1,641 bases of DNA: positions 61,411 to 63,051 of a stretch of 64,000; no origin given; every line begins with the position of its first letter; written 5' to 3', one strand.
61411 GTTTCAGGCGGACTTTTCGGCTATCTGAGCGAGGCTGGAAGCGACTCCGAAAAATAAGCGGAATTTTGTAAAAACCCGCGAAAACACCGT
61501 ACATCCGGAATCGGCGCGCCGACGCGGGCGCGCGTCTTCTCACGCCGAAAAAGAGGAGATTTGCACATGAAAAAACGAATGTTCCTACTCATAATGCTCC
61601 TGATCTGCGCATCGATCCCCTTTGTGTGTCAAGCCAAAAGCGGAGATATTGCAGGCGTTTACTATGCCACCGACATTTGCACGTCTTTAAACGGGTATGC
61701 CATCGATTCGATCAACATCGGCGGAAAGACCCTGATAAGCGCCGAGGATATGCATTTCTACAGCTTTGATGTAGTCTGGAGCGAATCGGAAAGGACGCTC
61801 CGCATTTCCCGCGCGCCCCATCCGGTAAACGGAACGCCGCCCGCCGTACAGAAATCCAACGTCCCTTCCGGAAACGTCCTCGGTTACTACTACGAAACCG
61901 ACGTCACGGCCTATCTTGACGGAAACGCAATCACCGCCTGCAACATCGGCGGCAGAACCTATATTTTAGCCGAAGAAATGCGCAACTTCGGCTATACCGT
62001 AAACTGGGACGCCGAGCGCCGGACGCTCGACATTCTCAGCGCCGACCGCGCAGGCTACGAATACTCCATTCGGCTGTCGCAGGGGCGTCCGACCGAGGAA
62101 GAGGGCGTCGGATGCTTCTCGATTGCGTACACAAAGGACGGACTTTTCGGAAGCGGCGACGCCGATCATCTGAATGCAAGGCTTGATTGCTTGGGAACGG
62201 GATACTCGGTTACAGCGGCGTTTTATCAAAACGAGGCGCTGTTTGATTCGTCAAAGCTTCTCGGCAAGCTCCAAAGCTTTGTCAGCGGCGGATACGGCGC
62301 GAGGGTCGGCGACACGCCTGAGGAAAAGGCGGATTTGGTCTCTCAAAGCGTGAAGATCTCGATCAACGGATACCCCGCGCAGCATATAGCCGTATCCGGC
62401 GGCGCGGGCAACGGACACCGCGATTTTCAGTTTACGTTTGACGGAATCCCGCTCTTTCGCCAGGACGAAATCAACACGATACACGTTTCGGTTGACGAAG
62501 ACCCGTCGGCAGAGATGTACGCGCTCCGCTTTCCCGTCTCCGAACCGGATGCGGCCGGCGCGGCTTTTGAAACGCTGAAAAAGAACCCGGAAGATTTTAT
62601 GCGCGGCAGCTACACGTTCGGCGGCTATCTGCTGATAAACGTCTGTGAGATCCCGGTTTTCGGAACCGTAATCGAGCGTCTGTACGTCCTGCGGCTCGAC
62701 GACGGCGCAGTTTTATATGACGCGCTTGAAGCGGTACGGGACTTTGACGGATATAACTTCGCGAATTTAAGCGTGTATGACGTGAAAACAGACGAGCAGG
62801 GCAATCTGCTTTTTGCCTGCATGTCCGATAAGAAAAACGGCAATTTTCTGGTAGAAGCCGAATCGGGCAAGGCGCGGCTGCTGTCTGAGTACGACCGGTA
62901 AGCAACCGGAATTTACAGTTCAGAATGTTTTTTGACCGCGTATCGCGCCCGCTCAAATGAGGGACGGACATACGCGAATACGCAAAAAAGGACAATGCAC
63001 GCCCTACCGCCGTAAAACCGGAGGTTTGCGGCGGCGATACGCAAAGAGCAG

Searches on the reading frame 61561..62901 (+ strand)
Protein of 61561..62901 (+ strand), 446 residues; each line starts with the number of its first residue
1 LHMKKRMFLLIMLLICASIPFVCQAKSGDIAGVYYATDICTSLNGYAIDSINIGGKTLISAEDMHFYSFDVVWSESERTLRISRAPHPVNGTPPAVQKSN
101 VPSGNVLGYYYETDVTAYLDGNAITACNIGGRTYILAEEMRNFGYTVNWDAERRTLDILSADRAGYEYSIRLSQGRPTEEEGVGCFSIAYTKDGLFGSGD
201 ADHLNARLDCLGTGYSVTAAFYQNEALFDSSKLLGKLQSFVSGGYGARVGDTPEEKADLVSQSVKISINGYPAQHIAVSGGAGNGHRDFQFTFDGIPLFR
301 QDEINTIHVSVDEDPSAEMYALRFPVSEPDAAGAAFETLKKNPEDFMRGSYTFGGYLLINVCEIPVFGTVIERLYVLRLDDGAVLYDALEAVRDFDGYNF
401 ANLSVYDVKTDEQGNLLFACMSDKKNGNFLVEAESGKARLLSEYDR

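Call 34: find_encoding_contigs(protein=window:61561-62901:+, flank=10000, max_places=10)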
Protein window:61561-62901:+ (446 aa): no gene with exactly this product is on record in the collection.

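Call 57: search_protein_families(library=pfam, proteins=[window:61561-62901:+], max_evalue=0.00001)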
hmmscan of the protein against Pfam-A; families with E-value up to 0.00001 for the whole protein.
window:61561-62901:+ (446 aa): 0 families
